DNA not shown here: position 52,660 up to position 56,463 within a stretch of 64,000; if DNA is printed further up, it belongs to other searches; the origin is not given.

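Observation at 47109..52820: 1903-aa acyl-CoA-synthetase-like protein with degenerate ATP-binding P-loop and ~1200 aa of low-complexity insertion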

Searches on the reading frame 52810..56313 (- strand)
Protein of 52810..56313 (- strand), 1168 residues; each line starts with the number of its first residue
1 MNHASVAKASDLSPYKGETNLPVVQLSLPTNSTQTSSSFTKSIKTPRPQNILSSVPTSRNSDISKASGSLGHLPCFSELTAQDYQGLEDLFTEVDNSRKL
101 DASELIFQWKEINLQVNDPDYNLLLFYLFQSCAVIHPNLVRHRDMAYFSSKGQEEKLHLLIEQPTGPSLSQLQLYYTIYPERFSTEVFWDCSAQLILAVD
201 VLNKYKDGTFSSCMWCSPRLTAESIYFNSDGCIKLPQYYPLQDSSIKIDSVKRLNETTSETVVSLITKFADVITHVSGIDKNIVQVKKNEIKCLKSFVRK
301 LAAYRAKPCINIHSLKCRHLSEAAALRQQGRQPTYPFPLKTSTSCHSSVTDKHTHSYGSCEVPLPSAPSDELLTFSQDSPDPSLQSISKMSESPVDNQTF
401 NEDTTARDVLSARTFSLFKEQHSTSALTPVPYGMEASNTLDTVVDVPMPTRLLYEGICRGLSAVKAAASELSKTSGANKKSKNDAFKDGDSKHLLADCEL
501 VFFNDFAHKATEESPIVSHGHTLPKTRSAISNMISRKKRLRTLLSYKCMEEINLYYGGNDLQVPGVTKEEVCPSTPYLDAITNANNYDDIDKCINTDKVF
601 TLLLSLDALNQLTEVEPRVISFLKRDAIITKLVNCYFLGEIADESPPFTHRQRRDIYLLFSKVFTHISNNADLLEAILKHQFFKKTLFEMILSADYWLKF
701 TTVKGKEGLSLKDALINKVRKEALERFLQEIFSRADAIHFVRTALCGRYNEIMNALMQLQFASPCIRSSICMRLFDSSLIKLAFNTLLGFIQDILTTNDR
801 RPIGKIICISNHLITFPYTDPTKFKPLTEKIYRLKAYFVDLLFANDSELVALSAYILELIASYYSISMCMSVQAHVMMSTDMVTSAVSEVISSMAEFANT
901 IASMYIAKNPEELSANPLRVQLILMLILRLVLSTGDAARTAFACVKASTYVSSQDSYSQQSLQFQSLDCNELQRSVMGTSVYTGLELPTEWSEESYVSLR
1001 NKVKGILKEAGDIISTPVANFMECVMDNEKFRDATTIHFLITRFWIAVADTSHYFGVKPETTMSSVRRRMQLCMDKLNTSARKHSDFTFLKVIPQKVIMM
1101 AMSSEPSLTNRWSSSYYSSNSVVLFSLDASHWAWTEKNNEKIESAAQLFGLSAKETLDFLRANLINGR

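Call 25: search_protein_families(library=pfam, proteins=[window:52810-56313:-], max_evalue=0.001)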
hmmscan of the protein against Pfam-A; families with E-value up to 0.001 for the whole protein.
window:52810-56313:- (1168 aa): 0 families
